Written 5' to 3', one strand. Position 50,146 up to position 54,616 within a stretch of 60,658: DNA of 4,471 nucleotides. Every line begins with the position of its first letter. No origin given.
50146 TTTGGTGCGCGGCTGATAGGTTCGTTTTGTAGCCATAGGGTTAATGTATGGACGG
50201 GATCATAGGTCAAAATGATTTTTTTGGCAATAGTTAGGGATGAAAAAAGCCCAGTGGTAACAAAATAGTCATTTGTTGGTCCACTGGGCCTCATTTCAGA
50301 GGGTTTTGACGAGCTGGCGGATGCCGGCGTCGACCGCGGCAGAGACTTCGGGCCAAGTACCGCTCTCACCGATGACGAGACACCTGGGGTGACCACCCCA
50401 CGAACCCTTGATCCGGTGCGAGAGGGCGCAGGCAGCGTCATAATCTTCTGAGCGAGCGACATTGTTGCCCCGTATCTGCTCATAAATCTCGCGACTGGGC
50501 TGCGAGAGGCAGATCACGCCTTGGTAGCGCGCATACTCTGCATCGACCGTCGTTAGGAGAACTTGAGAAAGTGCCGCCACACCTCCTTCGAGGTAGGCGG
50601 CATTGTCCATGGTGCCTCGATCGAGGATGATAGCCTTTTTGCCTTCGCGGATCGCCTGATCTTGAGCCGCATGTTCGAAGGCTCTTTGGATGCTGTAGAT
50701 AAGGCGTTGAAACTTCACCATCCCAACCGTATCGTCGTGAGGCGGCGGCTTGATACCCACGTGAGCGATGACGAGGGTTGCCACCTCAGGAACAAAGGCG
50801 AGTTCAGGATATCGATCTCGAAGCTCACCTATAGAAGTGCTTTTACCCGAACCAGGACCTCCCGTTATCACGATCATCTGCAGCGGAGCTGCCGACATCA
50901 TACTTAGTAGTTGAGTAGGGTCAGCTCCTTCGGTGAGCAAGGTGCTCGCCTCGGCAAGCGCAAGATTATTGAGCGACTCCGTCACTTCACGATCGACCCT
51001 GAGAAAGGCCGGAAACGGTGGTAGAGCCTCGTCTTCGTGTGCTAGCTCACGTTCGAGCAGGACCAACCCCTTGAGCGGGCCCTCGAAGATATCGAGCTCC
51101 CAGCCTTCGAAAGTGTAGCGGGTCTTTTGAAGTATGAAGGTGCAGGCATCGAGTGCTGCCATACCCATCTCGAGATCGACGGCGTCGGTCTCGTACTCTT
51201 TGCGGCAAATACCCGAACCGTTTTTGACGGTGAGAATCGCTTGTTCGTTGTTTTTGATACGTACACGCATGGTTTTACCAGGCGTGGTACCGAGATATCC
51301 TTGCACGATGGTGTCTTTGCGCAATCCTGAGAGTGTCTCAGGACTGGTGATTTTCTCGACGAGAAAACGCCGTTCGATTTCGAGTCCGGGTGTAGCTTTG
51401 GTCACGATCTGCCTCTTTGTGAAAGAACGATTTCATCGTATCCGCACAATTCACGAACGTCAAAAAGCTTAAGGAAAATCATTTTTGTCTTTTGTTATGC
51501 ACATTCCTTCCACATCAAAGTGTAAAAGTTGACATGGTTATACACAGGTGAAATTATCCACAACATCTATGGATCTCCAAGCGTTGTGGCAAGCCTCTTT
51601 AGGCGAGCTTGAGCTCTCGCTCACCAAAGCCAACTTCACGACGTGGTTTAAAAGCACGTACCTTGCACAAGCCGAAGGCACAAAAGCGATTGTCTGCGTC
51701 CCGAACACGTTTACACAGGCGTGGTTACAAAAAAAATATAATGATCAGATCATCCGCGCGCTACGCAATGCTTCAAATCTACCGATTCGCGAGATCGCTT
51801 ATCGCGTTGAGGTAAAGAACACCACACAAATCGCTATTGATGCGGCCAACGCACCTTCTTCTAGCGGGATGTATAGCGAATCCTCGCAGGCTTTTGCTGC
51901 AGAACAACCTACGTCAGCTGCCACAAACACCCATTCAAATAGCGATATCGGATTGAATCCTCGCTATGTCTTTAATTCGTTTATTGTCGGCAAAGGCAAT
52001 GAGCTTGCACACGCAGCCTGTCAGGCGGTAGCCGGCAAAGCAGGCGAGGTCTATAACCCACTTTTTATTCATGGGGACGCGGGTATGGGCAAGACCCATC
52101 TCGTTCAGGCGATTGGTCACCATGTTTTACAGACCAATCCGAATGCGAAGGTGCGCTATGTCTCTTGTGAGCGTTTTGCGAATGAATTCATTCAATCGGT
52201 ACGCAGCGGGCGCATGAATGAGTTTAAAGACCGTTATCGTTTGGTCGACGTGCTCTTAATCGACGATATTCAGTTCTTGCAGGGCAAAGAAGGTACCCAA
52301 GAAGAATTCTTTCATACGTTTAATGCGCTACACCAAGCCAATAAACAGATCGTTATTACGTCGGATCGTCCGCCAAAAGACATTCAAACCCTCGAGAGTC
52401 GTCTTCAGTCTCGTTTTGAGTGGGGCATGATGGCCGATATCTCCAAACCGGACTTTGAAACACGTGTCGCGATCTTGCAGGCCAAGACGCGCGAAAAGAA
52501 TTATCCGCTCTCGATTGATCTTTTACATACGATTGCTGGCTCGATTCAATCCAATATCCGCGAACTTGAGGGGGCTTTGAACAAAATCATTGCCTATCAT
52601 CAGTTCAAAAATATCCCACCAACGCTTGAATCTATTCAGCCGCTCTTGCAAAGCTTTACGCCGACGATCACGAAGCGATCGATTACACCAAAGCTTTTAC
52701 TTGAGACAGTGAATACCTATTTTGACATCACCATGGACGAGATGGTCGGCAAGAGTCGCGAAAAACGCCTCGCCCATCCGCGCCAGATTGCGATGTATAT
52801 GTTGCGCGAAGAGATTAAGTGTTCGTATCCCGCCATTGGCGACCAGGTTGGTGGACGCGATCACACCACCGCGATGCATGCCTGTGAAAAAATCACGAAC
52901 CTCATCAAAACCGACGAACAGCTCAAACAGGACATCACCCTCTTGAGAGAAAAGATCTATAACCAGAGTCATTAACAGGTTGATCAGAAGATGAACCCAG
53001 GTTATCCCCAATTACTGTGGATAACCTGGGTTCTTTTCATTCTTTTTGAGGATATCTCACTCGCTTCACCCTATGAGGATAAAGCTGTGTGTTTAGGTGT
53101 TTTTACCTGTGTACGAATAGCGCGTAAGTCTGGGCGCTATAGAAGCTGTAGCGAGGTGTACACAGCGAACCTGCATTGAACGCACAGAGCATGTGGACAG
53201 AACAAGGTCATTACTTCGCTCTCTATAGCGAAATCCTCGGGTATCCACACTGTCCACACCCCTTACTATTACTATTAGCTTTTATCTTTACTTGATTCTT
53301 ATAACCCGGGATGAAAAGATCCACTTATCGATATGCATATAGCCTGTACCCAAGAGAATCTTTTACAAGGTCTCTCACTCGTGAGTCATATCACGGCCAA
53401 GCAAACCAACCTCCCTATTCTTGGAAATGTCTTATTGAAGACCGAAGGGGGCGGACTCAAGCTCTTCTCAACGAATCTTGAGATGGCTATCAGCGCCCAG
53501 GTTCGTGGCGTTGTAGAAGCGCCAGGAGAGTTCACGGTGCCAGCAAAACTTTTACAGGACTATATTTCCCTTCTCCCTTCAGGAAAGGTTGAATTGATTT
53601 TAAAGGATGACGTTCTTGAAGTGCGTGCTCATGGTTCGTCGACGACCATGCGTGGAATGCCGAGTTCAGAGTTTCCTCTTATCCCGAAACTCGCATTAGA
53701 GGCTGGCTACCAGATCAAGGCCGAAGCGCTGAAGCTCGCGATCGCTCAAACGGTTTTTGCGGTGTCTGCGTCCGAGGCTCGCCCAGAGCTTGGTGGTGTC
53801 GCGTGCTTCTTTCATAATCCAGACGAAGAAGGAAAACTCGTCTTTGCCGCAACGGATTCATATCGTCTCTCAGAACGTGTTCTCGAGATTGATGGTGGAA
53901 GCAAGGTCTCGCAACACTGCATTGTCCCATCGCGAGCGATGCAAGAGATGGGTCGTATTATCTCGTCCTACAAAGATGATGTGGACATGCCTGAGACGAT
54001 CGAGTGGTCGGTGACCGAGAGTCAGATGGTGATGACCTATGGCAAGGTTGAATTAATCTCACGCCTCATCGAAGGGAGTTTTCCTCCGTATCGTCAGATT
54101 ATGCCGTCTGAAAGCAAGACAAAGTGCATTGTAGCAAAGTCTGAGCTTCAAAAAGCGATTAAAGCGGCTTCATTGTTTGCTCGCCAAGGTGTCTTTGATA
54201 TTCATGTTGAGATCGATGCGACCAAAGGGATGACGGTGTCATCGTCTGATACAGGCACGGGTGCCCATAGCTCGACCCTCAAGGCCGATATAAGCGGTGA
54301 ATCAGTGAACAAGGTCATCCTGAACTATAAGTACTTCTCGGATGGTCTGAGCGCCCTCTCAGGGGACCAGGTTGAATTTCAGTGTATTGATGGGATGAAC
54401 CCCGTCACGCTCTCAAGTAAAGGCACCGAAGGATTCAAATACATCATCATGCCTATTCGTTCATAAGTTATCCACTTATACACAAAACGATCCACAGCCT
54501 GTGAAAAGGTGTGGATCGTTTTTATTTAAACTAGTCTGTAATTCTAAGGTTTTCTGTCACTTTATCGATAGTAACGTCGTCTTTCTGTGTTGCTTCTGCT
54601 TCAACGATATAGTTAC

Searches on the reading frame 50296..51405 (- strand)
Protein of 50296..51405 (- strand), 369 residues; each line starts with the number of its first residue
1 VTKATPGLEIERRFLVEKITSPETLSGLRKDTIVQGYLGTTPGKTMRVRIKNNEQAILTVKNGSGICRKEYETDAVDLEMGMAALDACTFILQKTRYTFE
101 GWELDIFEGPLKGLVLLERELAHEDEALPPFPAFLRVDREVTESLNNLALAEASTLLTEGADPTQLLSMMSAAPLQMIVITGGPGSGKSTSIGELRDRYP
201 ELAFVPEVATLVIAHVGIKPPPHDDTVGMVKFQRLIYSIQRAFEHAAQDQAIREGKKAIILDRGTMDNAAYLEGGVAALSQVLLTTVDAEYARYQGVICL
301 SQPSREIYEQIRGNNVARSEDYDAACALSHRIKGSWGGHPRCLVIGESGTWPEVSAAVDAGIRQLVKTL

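Call 73: search_protein_families(library=pfam, proteins=[window:50296-51405:-])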
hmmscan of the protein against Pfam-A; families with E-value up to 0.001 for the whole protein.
window:50296-51405:- (369 aa): 2 families
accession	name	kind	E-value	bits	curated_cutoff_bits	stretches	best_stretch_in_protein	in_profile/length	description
PF13521.12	AAA_28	-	5.5e-19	69.4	27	1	178-353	2-163/164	AAA domain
PF01928.26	CYTH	-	0.00031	21.1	23.2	1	8-86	2-104/179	CYTH domain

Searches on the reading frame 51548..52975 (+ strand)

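Call 34: search_protein_families(library=ncbifam, proteins=[window:51548-52975:+])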
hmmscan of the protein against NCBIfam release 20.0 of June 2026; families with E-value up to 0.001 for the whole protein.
window:51548-52975:+ (475 aa): 18 families
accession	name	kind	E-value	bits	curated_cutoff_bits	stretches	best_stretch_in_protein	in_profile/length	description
TIGR00362.1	DnaA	equivalog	1.3e-158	528.7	343.9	1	14-470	1-437/437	chromosomal replication initiator protein DnaA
NF001154.0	PRK00149.3-3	equivalog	2.4e-95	320.2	410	1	26-472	23-460/462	chromosomal replication initiator protein DnaA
NF009087.0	PRK12422.1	equivalog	3.3e-71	240.8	657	1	135-464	103-433/455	chromosomal replication initiator protein DnaA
TIGR03420.1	DnaA_homol_Hda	equivalog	8.4e-27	94.2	194.8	1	133-347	5-205/226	DnaA regulatory inactivator Hda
NF038214.1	IS21_help_AAA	equivalog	9.9e-17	61.4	200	1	172-277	93-195/232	IS21-like element helper ATPase IstB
NF005982.0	PRK08084.1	equivalog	1.7e-14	54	268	1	141-346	20-212/235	DnaA inactivator Hda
NF005304.0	PRK06835.1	equivalog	1.1e-11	44.5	215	1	167-289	181-304/330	ATP-binding protein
NF005992.0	PRK08116.1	subfamily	1.7e-09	37.2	189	1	139-315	81-261/269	hypothetical protein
NF006505.0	PRK08939.1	equivalog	8.6e-08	31.8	228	1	166-241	153-226/306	primosomal protein DnaI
NF006616.1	PRK09183.1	subfamily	2.2e-06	27.1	300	1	174-273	105-202/253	IS21-like element helper ATPase IstB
NF005378.0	PRK06921.1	subfamily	5.2e-06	25.7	207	1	169-290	117-240/266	hypothetical protein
NF005098.0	PRK06526.1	subfamily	2.6e-05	23.8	296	1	152-275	96-212/266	transposase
NF040713.1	ZapE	equivalog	6.7e-05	22.3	140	1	159-279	42-162/344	cell division protein ZapE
TIGR01128.2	holA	equivalog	7.1e-05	22.3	80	1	174-366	4-190/316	DNA polymerase III subunit delta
NF006571.0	PRK09087.1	equivalog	8e-05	22.5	297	0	235-303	91-156/228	DnaA regulatory inactivator HdaA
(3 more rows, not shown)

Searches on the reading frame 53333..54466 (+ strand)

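Call 73: search_protein_families(library=pfam, proteins=[window:53333-54466:+])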
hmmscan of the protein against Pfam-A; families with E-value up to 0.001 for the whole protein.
window:53333-54466:+ (377 aa): 3 families
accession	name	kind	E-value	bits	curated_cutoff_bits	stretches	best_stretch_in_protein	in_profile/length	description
PF02767.21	DNA_pol3_beta_2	-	4.8e-23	82.1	27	1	127-251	1-115/116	DNA polymerase III beta subunit, central domain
PF00712.24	DNA_pol3_beta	-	7e-22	78.3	24.4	1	1-118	1-120/120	DNA polymerase III beta subunit, N-terminal domain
PF02768.20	DNA_pol3_beta_3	-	1.5e-17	64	27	1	254-376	1-121/121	DNA polymerase III beta subunit, C-terminal domain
